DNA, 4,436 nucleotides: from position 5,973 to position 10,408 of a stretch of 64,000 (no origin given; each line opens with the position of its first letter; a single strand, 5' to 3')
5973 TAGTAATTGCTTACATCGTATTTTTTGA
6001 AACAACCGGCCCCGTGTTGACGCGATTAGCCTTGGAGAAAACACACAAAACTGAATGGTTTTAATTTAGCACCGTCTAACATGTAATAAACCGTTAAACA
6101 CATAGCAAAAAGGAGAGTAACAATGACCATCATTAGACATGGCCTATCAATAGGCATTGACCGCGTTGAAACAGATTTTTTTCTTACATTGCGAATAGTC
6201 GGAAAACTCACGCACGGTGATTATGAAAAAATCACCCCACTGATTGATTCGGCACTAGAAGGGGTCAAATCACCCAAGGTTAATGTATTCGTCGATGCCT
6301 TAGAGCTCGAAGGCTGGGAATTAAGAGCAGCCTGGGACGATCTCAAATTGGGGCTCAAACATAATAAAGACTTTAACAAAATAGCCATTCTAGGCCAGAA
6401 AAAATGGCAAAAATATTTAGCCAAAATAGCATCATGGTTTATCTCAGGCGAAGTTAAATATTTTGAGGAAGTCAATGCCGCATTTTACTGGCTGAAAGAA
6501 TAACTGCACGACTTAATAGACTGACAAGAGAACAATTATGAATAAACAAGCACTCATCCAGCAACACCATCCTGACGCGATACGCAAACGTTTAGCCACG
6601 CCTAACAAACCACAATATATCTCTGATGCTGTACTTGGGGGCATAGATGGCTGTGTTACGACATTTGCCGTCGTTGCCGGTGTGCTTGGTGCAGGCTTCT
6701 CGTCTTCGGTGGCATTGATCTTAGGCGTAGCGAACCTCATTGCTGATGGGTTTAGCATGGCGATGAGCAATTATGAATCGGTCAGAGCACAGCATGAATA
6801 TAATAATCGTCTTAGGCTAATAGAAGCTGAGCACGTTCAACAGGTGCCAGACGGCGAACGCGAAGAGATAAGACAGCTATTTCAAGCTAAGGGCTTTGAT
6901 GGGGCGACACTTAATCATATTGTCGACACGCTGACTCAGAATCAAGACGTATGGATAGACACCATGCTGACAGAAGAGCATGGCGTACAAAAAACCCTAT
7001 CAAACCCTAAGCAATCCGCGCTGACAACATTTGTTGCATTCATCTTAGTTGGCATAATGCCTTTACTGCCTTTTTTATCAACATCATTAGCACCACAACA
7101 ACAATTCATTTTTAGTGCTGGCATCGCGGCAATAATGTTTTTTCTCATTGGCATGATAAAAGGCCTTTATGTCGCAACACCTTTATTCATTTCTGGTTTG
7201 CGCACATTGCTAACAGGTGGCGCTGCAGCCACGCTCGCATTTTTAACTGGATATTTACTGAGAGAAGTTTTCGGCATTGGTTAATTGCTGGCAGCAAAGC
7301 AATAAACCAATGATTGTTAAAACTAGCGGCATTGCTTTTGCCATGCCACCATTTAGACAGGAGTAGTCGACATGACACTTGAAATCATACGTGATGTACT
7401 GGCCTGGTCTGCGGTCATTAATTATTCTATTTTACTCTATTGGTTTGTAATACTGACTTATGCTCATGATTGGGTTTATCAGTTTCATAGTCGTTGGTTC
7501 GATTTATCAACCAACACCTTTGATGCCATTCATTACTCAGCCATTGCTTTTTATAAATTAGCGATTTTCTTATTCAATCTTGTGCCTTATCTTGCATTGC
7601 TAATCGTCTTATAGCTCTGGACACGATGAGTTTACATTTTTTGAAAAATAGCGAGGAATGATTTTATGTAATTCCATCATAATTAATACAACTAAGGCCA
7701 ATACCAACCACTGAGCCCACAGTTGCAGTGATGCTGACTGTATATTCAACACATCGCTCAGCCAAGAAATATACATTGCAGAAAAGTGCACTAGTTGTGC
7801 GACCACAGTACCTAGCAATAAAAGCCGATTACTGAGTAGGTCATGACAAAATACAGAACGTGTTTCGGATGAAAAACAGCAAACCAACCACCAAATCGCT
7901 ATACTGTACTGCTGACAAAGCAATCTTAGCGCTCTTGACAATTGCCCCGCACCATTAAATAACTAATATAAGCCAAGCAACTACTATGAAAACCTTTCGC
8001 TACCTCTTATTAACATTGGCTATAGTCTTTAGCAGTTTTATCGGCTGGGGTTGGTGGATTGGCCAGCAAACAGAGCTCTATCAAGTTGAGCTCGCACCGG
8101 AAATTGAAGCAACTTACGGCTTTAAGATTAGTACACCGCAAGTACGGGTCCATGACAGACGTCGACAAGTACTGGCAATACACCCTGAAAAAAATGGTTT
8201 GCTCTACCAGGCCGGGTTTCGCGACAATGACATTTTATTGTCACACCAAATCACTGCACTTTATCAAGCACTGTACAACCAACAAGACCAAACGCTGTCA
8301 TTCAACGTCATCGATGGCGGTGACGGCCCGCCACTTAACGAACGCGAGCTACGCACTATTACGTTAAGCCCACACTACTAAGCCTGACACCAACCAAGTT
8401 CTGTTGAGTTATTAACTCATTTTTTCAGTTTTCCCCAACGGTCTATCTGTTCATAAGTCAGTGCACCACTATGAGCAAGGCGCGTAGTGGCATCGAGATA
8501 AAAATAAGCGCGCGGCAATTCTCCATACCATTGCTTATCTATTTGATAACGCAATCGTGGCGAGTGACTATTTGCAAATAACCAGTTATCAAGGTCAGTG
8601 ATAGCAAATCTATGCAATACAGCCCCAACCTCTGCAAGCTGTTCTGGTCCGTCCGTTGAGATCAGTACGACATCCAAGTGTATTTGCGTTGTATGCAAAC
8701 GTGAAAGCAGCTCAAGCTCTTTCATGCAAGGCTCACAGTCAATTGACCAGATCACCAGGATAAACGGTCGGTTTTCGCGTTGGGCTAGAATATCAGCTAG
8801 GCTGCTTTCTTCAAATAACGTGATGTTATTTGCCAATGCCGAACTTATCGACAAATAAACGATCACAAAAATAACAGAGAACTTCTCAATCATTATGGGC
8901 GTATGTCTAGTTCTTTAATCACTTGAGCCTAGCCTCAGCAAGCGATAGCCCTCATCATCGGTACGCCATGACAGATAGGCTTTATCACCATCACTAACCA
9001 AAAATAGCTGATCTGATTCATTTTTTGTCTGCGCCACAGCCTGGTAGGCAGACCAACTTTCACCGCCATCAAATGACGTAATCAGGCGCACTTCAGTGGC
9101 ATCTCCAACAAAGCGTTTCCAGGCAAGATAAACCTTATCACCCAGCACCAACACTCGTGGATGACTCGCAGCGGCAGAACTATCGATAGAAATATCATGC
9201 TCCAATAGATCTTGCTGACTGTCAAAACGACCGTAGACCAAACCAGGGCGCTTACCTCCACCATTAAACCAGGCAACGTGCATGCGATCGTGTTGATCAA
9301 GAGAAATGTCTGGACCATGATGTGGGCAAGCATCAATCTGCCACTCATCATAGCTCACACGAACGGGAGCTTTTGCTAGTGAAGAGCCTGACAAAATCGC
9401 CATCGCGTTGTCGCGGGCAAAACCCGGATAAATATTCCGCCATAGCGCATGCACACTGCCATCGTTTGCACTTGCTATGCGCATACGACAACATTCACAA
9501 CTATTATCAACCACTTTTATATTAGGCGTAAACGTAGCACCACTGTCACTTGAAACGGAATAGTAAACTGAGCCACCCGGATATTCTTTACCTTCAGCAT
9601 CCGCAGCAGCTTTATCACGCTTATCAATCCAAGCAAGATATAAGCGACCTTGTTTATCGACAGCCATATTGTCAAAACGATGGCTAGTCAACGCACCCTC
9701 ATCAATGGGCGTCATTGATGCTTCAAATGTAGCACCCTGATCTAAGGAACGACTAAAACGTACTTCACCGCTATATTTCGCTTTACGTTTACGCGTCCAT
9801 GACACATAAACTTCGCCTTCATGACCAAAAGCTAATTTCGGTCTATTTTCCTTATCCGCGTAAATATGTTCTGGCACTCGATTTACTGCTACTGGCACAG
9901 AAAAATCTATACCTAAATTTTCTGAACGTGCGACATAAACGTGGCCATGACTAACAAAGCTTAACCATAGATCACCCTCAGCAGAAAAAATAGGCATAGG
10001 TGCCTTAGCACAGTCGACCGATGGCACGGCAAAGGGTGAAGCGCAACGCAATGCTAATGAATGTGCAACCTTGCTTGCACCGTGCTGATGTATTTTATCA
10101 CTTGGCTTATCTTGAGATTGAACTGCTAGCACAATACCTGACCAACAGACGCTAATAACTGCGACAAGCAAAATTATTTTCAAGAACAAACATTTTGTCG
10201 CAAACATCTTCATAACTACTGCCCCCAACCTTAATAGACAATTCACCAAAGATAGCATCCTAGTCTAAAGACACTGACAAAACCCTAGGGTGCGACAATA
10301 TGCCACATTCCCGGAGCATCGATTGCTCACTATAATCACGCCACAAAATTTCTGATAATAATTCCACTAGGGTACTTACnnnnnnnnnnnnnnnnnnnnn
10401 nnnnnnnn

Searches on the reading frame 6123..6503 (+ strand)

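Call 11: search_protein_families(library=ncbifam, proteins=[window:6123-6503:+], max_evalue=0.01)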
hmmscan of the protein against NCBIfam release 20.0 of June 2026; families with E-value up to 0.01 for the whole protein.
window:6123-6503:+ (126 aa): 0 families

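Call 27: search_protein_families(library=pfam, proteins=[window:6123-6503:+])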
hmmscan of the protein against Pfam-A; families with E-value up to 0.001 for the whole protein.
window:6123-6503:+ (126 aa): 1 family
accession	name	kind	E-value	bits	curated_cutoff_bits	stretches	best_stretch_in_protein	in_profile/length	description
PF11964.13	SpoIIAA-like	-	8.3e-29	100.9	25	1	21-125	2-106/106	SpoIIAA-like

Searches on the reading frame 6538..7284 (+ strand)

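Call 11: search_protein_families(library=ncbifam, proteins=[window:6538-7284:+], max_evalue=0.01)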
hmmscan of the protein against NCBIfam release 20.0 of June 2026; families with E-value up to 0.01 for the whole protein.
window:6538-7284:+ (248 aa): 2 families
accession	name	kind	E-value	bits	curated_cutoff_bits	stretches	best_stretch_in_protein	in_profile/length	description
TIGR00267.1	TIGR00267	hypoth_equivalog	7.7e-07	29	156.95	1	160-236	91-165/171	TIGR00267 family protein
NF045676.1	FeExpMbfA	equivalog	0.002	17.6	450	0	26-78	171-223/318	iron exporter MbfA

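Call 27: search_protein_families(library=pfam, proteins=[window:6538-7284:+])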
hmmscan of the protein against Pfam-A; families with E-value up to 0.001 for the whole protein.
window:6538-7284:+ (248 aa): 1 family
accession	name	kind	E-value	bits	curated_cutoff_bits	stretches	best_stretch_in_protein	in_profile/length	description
PF01988.24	VIT1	-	1.1e-59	202.3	28.1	1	28-238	1-213/214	VIT family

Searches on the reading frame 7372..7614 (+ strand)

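Call 27: search_protein_families(library=pfam, proteins=[window:7372-7614:+])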
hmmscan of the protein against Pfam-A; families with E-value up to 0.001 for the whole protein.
window:7372-7614:+ (80 aa): 1 family
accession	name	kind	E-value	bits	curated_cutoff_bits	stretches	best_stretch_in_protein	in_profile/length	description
PF21742.2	DUF6868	-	1.7e-34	118.8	27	1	1-79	1-79/80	Family of unknown function (DUF6868)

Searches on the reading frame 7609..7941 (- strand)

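Call 27: search_protein_families(library=pfam, proteins=[window:7609-7941:-])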
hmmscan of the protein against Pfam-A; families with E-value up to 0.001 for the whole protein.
window:7609-7941:- (110 aa): 1 family
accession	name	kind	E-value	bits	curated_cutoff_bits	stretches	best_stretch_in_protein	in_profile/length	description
PF00689.26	Cation_ATPase_C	-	7.9e-10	39.2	27.3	1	15-95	95-175/175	Cation transporting ATPase, C-terminus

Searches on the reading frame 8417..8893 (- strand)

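Call 11: search_protein_families(library=ncbifam, proteins=[window:8417-8893:-], max_evalue=0.01)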
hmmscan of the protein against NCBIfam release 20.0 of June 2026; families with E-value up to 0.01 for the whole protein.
window:8417-8893:- (158 aa): 0 families

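Call 27: search_protein_families(library=pfam, proteins=[window:8417-8893:-])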
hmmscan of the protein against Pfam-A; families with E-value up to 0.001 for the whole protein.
window:8417-8893:- (158 aa): 1 family
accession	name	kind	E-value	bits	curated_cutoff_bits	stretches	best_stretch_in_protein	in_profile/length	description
PF00578.27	AhpC-TSA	-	0.00058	20.2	26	1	27-88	15-75/124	AhpC/TSA family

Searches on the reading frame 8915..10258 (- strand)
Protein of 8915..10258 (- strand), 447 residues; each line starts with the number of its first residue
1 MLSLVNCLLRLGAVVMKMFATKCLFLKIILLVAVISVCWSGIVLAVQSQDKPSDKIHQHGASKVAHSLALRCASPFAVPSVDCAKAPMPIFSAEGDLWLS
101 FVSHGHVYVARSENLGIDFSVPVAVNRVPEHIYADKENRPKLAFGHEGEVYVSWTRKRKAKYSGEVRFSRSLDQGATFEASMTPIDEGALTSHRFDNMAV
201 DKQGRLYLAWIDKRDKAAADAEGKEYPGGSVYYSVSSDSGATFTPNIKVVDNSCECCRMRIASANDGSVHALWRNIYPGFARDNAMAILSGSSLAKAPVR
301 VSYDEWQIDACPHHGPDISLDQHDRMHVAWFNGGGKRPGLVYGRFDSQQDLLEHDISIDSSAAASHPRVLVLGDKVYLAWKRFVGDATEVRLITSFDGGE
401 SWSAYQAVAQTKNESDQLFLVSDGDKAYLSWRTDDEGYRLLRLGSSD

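Call 4: search_protein_families(library=pfam, proteins=[window:8915-10258:-])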
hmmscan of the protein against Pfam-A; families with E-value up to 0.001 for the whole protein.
window:8915-10258:- (447 aa): 2 families
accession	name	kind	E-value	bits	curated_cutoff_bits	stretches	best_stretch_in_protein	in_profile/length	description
PF02012.26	BNR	-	0.00022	21.2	27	0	394-403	2-11/12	BNR/Asp-box repeat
PF13088.12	BNR_2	-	0.00075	19.4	31.4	0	347-424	157-221/277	BNR repeat-like domain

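Call 11: search_protein_families(library=ncbifam, proteins=[window:8915-10258:-], max_evalue=0.01)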
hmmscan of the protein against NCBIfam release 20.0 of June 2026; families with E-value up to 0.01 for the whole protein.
window:8915-10258:- (447 aa): 1 family
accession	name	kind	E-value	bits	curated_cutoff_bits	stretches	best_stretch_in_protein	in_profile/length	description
NF053835.1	PDIAV_lipo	equivalog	0.0037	16.7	90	0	317-428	44-158/458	PDIAV motif-containing lipoprotein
